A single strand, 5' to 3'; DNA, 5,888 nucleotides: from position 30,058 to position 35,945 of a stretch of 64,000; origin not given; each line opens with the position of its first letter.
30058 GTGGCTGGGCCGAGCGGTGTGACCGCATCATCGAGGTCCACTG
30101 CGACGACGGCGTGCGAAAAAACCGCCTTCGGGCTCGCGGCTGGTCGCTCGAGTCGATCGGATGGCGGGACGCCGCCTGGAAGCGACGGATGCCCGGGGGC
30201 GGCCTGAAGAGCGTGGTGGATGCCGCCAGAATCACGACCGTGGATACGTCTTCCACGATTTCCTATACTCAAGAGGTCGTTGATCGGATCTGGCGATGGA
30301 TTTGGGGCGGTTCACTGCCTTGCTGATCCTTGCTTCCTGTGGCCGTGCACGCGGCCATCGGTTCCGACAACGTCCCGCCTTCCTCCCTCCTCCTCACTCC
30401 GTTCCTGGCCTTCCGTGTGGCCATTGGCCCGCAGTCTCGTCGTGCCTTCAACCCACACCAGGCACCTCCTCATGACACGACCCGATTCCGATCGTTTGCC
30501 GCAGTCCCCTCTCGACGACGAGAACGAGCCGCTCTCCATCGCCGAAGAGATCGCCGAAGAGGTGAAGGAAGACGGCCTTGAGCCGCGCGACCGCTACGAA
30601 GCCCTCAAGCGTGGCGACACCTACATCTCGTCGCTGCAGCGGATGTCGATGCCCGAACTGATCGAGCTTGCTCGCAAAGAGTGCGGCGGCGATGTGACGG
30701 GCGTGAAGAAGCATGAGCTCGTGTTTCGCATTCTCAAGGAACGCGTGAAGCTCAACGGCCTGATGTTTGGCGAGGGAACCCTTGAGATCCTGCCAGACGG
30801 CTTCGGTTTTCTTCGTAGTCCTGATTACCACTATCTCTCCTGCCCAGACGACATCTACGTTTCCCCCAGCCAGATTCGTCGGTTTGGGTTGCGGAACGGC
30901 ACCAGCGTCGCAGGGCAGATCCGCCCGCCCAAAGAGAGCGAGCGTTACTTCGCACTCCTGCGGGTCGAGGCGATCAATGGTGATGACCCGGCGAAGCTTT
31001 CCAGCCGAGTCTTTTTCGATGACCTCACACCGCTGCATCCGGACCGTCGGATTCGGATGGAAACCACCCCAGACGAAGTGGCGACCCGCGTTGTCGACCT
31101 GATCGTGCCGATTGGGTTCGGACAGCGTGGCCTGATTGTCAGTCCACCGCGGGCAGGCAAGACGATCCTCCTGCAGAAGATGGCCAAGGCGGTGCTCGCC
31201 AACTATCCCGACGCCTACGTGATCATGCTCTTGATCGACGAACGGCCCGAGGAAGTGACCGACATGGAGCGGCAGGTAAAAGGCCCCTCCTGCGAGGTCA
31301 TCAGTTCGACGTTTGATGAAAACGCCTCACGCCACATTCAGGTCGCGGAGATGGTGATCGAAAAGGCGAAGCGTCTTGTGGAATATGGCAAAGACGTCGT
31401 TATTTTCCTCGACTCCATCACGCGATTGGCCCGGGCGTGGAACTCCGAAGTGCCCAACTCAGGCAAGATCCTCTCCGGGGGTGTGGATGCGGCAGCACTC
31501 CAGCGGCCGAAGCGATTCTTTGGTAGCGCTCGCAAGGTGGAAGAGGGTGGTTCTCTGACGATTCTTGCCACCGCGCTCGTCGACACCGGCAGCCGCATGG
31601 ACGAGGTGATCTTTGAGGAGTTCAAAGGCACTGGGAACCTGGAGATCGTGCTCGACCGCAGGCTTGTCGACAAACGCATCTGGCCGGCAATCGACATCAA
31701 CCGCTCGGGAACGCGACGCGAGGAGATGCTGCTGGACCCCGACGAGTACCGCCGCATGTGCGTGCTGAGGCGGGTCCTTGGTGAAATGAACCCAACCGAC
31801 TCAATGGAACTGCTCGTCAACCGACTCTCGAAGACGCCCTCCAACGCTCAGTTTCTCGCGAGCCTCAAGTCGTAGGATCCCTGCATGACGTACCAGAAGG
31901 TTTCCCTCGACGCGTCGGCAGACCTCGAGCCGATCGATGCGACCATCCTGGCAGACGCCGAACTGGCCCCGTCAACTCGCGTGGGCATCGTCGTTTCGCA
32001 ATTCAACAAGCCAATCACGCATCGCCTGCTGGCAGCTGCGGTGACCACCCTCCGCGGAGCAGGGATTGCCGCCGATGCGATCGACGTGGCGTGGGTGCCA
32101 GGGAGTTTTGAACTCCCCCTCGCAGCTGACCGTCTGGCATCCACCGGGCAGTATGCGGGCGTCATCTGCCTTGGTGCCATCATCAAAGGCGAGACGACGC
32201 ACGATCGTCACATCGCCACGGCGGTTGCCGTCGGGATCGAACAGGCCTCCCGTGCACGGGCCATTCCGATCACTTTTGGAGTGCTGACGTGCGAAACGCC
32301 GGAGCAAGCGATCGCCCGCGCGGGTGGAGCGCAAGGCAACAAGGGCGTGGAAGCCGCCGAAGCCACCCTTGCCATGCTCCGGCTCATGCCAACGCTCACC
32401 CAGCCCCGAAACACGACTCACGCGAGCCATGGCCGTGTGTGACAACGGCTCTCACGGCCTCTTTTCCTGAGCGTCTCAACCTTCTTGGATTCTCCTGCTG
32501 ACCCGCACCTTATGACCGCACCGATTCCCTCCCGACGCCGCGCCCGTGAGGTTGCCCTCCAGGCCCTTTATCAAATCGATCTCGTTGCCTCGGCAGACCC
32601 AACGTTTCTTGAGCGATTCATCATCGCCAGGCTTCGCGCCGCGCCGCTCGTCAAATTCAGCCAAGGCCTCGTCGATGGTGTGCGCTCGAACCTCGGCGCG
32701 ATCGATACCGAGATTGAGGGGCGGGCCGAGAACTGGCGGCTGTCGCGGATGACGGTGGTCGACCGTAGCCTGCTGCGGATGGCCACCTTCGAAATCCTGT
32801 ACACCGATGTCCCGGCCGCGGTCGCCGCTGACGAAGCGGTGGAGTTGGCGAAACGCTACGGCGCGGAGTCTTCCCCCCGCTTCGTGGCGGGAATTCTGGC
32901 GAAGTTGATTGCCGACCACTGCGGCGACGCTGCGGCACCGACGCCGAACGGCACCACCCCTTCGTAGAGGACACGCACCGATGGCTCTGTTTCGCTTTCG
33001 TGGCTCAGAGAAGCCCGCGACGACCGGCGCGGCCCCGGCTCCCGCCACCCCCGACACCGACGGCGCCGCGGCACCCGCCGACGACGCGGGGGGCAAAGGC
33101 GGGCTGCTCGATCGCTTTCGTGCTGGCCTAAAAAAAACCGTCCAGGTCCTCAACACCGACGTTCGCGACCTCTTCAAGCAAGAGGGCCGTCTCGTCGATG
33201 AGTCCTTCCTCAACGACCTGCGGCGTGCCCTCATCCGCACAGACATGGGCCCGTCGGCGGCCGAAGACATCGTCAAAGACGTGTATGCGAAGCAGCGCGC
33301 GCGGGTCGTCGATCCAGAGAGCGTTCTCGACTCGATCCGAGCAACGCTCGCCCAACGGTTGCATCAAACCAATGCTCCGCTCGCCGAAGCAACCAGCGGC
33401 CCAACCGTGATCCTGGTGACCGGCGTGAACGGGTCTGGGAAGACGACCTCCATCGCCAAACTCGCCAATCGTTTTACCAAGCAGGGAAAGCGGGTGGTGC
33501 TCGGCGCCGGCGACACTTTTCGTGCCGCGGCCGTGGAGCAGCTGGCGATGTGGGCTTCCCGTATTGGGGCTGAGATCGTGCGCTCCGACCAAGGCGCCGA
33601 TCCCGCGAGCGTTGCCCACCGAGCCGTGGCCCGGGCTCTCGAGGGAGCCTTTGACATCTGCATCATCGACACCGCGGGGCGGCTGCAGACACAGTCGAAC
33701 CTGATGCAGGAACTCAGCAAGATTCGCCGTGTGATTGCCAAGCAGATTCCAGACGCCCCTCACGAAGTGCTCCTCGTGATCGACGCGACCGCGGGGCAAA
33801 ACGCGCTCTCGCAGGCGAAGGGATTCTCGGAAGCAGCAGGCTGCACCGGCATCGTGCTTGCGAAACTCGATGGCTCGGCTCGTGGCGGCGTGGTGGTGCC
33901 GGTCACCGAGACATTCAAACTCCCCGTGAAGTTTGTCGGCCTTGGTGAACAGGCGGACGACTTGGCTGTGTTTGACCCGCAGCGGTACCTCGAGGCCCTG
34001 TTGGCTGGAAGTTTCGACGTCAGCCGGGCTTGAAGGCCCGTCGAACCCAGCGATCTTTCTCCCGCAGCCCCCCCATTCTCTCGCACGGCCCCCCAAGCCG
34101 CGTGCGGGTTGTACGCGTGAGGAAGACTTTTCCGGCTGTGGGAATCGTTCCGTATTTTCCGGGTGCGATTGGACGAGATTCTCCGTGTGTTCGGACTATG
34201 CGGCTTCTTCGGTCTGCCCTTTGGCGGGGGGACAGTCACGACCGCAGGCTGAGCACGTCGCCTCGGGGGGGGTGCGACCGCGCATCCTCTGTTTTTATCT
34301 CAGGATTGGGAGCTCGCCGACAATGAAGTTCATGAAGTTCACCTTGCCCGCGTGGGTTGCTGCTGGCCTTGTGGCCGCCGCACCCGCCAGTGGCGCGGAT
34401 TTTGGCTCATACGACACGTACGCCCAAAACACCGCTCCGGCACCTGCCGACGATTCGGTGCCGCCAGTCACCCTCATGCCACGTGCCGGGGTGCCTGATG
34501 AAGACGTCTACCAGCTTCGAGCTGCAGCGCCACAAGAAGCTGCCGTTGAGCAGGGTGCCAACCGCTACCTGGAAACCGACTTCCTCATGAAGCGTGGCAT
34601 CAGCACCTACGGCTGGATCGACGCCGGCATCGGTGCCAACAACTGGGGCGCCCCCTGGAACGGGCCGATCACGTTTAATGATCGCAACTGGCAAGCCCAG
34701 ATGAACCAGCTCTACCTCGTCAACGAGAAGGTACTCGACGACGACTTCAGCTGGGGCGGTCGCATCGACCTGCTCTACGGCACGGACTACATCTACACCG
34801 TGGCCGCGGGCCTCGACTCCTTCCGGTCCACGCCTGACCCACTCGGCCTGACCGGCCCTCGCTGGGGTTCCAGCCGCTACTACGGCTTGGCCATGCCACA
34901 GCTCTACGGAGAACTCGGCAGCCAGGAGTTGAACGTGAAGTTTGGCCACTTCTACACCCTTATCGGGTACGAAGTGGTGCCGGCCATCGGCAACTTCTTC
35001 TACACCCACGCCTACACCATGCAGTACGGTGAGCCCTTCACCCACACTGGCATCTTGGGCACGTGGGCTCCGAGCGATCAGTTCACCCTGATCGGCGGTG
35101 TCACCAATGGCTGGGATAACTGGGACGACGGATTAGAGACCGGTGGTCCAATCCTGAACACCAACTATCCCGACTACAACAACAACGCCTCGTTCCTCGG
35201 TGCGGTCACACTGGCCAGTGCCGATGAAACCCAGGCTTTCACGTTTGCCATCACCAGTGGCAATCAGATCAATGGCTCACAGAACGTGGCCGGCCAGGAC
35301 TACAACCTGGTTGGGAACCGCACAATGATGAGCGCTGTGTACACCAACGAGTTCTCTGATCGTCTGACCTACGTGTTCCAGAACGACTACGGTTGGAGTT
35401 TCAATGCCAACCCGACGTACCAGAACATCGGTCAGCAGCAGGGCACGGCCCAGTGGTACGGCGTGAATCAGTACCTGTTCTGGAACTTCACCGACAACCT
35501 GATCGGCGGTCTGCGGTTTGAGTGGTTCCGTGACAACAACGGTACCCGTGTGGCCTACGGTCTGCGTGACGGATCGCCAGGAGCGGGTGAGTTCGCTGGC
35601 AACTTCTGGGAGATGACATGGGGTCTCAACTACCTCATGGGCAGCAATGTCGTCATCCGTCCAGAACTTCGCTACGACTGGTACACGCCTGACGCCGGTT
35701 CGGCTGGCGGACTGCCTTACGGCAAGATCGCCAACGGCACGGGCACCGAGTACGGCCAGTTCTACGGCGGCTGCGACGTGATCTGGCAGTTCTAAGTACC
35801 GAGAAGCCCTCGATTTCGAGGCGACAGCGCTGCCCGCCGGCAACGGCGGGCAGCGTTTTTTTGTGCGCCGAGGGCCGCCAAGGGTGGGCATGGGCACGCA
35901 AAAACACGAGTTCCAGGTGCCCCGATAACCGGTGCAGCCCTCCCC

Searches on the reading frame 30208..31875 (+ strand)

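Call 11: search_protein_families(library=pfam, proteins=[window:30208-31875:+], max_evalue=0.001)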
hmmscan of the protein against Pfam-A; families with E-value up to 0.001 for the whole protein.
window:30208-31875:+ (555 aa): 3 families
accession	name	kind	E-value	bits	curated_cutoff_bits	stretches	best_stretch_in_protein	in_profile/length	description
PF07497.18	Rho_RNA_bind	-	4.6e-32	110.1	27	1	189-261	2-72/73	Rho termination factor, RNA-binding domain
PF00006.31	ATP-synt_ab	-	6.1e-25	88.6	29.5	1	293-500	2-211/213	ATP synthase alpha/beta family, nucleotide-binding domain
PF07498.18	Rho_N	-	0.00023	21.5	24.9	1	143-182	2-41/43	Rho termination factor, N-terminal domain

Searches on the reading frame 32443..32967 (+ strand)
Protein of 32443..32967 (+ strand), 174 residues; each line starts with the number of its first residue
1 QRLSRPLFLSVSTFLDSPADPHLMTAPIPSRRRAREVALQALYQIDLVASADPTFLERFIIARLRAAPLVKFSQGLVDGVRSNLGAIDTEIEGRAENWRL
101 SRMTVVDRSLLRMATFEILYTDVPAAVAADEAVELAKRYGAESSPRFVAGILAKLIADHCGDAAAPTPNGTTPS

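Call 11: search_protein_families(library=pfam, proteins=[window:32443-32967:+], max_evalue=0.001)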
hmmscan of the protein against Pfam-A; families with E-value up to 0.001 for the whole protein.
window:32443-32967:+ (174 aa): 1 family
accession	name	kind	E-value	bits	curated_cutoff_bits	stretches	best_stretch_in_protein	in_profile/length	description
PF01029.23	NusB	-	5.3e-31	108.2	23.1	1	32-155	1-131/133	NusB family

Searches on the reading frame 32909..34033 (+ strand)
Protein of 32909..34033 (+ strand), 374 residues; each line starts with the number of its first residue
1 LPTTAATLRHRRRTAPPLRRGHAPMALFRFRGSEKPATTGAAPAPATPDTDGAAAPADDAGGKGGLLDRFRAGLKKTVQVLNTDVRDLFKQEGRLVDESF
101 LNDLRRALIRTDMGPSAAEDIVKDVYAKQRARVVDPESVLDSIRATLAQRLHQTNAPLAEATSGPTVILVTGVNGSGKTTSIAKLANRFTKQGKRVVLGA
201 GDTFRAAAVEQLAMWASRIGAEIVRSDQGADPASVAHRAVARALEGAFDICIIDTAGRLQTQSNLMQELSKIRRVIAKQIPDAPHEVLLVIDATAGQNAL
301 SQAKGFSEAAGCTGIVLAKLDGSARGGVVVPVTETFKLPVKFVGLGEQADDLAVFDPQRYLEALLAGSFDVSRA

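Call 11: search_protein_families(library=pfam, proteins=[window:32909-34033:+], max_evalue=0.001)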
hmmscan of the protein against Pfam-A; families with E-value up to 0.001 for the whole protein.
window:32909-34033:+ (374 aa): 13 families
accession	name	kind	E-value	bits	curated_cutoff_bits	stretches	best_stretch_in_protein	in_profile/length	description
PF00448.28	SRP54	-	2.9e-72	242.9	22.7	1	165-365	1-195/196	SRP54-type protein, GTPase domain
PF13604.12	AAA_30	-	5.1e-08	33.3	27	1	153-263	6-104/191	AAA domain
PF13191.12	AAA_16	-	5.7e-08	33.9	32.6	1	161-293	19-140/167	AAA ATPase domain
PF13401.12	AAA_22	-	4.3e-07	30.7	27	1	164-275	4-110/130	AAA domain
PF02881.24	SRP54_N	-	2.9e-06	27.8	22.4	1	84-144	4-72/75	SRP54-type protein, helical bundle domain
PF13207.12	AAA_17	-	1.6e-05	25.6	27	1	171-271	1-94/136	AAA domain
PF25199.1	nSTAND_NTPase5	-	4.5e-05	23.8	34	1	145-198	16-75/145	Novel STAND NTPase 5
PF06414.18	Zeta_toxin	-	4.7e-05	23.4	22.3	1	161-250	12-98/199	Zeta toxin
PF09848.15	SLFN-g3_helicase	-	6.8e-05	22.7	24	1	166-274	2-105/354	Schlafen group 3, DNA/RNA helicase domain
PF02492.25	cobW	-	0.00015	21.8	20.7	1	167-322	2-155/180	CobW/HypB/UreG, nucleotide-binding domain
PF03308.22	MeaB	-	0.00017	21.1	23.1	1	160-199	28-67/273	Methylmalonyl Co-A mutase-associated GTPase MeaB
PF03266.21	NTPase_1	-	0.00022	21.5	23.9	0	168-196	2-30/168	NTPase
PF01583.26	APS_kinase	-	0.00034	21.1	21.1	1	166-213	3-50/152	Adenylylsulphate kinase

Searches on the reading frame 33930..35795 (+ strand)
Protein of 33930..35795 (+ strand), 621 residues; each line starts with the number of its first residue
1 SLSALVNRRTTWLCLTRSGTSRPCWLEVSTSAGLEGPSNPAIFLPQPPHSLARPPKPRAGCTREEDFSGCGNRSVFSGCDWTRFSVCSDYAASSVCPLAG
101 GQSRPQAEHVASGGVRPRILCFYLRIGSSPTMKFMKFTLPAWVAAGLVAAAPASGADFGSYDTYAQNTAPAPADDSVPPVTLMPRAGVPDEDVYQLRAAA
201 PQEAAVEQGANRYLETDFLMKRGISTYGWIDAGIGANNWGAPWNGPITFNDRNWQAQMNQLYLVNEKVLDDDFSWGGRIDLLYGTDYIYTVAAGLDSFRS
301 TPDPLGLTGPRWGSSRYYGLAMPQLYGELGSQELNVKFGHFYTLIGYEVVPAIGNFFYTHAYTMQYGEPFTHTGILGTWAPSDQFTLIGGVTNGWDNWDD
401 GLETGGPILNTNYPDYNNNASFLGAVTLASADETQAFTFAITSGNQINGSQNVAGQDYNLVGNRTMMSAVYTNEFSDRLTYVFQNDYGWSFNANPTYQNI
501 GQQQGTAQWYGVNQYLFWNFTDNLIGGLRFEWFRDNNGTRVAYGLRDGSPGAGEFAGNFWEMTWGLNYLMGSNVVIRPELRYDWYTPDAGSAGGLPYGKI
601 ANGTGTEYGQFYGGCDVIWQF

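Call 11: search_protein_families(library=pfam, proteins=[window:33930-35795:+], max_evalue=0.001)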
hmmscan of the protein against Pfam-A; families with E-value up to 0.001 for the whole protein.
window:33930-35795:+ (621 aa): 1 family
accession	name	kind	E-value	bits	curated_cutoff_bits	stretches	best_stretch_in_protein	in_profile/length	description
PF07642.17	BBP2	-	6.7e-68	229.9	26.2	1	224-621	2-339/339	Putative beta-barrel porin-2, OmpL-like. bbp2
